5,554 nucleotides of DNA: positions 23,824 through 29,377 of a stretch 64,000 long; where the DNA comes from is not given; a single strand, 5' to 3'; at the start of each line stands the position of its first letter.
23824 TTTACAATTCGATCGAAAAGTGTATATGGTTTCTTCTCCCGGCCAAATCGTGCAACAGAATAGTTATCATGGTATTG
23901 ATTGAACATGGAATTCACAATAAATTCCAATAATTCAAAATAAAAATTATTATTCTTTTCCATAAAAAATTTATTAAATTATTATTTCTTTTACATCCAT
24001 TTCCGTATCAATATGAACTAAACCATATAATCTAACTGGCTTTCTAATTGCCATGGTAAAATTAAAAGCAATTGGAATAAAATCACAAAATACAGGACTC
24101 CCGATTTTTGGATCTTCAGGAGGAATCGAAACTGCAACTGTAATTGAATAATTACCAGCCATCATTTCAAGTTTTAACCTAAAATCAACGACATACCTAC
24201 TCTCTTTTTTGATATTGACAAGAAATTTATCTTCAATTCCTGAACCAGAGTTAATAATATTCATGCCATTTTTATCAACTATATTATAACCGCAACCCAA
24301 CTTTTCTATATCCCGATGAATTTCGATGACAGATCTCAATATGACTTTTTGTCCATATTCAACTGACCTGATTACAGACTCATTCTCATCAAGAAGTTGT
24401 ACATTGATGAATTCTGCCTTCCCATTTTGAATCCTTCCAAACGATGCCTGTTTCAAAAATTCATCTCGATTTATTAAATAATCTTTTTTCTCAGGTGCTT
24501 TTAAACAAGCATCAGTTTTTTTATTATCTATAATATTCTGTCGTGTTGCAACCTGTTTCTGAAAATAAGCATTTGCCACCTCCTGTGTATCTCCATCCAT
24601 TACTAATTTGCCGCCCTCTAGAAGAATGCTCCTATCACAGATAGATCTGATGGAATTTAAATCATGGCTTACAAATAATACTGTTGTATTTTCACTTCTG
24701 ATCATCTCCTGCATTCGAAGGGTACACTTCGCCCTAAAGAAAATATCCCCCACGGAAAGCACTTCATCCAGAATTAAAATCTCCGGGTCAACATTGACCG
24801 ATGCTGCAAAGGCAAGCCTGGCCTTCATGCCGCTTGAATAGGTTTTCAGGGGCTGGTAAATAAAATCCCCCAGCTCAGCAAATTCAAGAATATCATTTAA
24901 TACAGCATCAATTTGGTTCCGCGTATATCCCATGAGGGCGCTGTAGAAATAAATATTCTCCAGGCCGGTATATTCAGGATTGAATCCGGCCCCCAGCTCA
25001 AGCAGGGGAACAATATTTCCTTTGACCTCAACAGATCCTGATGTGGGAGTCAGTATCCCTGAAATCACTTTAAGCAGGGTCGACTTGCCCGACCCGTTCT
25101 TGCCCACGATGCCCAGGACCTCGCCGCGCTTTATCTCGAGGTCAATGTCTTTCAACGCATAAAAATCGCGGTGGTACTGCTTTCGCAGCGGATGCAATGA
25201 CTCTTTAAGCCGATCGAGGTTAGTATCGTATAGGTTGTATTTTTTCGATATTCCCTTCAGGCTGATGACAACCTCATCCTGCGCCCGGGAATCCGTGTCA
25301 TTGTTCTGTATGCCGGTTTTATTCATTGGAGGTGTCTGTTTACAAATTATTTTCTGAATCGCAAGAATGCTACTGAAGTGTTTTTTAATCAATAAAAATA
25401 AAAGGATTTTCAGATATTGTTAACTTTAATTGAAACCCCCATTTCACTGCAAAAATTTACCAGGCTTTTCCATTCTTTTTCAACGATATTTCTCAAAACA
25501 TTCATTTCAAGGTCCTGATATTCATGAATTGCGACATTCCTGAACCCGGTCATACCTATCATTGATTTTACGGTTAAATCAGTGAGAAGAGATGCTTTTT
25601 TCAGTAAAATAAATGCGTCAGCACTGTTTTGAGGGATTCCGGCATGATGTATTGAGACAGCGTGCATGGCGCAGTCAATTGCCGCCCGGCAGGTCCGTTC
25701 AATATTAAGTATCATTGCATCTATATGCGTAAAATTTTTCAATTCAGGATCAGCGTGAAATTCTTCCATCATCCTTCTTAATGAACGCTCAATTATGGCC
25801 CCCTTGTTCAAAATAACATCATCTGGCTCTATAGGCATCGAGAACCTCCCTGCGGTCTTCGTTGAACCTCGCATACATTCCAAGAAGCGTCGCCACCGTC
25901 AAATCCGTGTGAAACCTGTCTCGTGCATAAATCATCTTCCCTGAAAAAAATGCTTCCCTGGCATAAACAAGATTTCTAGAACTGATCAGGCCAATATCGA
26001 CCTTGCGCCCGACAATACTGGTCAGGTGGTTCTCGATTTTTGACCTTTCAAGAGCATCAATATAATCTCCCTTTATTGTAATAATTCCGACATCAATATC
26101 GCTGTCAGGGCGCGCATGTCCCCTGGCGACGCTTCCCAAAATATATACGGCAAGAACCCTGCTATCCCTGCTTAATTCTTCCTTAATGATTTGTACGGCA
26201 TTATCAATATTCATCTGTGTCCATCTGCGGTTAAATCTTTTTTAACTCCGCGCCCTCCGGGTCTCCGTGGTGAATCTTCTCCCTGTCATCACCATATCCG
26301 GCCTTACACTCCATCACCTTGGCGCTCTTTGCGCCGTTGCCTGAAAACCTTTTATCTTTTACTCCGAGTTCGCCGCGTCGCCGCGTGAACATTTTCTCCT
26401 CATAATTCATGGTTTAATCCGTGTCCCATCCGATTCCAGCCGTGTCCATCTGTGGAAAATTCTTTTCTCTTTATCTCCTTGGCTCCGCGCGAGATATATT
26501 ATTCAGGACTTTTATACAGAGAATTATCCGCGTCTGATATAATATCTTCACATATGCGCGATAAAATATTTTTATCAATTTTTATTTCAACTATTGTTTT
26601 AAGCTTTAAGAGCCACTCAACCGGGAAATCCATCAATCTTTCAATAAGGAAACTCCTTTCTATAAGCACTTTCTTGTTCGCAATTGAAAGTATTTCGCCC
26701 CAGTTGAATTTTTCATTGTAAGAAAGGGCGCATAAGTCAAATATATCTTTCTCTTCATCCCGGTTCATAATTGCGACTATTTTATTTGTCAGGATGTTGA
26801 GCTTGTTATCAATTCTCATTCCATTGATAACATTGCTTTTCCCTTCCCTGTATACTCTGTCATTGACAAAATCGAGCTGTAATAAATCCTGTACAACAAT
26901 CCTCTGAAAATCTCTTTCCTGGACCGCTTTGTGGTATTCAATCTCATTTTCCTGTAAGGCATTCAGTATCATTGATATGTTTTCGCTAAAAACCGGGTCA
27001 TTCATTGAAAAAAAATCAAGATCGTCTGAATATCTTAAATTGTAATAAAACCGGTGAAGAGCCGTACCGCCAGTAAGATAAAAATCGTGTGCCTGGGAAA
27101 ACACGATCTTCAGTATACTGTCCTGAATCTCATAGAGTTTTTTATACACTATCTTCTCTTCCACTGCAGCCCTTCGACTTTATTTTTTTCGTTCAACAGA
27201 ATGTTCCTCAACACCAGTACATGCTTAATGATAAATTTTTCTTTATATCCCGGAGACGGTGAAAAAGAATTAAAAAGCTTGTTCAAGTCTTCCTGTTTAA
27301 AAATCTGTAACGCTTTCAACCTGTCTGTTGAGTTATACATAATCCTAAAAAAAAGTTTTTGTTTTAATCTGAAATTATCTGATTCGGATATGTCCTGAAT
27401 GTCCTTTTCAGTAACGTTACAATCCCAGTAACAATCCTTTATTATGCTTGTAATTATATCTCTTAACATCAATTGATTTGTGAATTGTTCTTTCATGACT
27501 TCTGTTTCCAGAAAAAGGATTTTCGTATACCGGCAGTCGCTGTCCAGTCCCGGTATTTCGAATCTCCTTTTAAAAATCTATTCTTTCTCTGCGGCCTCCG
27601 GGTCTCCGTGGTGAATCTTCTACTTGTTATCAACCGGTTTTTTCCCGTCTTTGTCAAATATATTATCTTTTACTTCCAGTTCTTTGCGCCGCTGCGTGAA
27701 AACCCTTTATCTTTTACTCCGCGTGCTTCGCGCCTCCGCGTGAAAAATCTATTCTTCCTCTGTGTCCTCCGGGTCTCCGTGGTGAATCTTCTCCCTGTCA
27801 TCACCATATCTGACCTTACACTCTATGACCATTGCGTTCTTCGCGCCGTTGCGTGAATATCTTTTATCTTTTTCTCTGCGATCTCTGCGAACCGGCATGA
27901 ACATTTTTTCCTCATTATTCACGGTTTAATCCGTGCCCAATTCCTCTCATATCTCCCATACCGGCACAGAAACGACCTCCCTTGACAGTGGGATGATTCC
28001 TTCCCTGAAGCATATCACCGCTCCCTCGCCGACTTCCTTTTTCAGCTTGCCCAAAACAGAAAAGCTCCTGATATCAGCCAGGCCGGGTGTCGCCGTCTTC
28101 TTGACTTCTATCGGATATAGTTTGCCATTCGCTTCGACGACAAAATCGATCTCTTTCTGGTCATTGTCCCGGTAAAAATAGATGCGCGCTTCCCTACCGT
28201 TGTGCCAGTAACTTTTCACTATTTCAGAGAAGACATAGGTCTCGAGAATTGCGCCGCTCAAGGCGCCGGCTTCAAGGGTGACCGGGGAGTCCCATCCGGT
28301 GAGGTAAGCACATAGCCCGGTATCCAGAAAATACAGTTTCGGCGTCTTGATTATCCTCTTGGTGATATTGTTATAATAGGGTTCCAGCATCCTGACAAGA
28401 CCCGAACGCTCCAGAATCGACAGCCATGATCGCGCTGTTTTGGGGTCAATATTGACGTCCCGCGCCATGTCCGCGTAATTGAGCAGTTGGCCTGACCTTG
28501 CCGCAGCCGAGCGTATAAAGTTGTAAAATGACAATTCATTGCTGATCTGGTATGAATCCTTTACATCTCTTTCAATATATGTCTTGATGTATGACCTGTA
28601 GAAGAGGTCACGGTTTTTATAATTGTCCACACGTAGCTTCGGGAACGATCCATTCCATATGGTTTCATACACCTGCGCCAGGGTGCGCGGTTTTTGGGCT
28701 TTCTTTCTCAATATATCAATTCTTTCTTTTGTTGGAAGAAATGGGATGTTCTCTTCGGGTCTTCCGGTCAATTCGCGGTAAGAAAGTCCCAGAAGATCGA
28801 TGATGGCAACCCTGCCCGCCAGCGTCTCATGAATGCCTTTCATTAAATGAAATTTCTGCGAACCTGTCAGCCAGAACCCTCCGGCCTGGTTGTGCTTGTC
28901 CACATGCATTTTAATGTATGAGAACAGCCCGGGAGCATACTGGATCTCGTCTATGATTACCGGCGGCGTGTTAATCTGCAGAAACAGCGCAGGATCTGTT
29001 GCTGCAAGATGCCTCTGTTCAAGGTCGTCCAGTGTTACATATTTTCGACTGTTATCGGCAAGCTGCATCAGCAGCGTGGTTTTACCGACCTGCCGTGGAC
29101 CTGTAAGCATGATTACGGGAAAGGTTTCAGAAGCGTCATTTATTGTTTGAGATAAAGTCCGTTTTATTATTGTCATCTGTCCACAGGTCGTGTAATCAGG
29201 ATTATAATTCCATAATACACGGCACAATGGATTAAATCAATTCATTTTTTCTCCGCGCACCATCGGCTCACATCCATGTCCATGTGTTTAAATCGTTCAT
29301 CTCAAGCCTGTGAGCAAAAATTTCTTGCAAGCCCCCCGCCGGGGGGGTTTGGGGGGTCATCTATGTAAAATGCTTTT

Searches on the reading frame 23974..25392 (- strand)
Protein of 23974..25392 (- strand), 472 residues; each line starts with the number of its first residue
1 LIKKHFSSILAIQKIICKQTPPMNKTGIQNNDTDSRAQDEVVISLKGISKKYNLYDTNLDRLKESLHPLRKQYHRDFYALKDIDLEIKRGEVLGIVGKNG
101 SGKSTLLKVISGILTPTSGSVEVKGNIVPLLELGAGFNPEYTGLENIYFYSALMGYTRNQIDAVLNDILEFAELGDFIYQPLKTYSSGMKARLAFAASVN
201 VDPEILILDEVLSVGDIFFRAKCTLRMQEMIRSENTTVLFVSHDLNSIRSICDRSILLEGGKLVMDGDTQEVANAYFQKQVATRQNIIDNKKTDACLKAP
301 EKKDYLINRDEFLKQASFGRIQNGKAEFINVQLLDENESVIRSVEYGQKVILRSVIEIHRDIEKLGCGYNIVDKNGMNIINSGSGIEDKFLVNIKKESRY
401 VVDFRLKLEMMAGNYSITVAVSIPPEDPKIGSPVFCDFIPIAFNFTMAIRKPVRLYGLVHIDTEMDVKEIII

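Call 8: search_protein_families(library=pfam, proteins=[window:23974-25392:-], max_evalue=0.001)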
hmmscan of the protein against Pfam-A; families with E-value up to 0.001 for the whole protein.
window:23974-25392:- (472 aa): 5 families
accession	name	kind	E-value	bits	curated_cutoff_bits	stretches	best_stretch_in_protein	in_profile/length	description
PF00005.33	ABC_tran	-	1e-24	88.1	25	1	80-211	1-135/137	ABC transporter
PF14524.12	Wzt_C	-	2.6e-21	76.5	30.4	1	320-460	4-142/143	Wzt C-terminal domain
PF13555.12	AAA_29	-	1.8e-05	24.9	27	1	84-118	16-50/61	P-loop containing region of AAA domain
PF13304.12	AAA_21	-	0.00012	22.7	27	1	94-115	3-24/304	AAA domain, putative AbiEii toxin, Type IV TA system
PF13476.12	AAA_23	-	0.00045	21.3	27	1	82-118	14-47/201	AAA domain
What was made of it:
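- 23974..25392 (-): Wzt ABC-transporter ATPase with a C-terminal carbohydrate-binding module, in the same low-GC cassette. PF00005 plus PF14524 Wzt_C at E=2.6e-21 (call 8).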

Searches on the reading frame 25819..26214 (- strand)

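Call 8: search_protein_families(library=pfam, proteins=[window:25819-26214:-], max_evalue=0.001)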
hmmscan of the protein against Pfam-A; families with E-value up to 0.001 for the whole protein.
window:25819-26214:- (131 aa): 2 families
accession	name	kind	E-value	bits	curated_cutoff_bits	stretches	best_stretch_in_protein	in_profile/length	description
PF18765.7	Polbeta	-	7.8e-16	58.5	26.9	1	10-100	3-92/93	Polymerase beta, Nucleotidyltransferase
PF01909.29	NTP_transf_2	-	2.4e-12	47.5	21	1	9-78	3-75/93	Nucleotidyltransferase domain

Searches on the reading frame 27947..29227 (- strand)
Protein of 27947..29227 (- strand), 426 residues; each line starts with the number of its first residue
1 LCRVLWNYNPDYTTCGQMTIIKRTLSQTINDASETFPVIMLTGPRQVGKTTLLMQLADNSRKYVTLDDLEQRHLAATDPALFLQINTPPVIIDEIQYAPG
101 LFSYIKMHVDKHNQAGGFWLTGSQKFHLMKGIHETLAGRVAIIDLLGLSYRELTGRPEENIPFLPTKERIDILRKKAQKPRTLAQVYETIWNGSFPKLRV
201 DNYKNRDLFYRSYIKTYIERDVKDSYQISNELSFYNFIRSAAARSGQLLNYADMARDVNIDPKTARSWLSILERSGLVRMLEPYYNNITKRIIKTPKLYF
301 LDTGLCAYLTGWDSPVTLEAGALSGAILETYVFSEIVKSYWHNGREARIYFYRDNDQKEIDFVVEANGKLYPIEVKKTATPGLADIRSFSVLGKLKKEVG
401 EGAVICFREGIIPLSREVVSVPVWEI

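Call 8: search_protein_families(library=pfam, proteins=[window:27947-29227:-], max_evalue=0.001)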
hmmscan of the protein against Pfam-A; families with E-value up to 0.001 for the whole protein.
window:27947-29227:- (426 aa): 3 families
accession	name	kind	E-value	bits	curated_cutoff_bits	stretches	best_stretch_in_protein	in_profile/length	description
PF13635.12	DUF4143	-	1.5e-49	168.3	28.1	1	219-377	1-159/160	Domain of unknown function (DUF4143)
PF13173.12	AAA_14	-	5.9e-29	101.1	27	1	37-153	3-128/129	AAA domain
PF01637.24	ATPase_2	-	0.00061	20.1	33.2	0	33-63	17-47/225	ATPase domain predominantly from Archaea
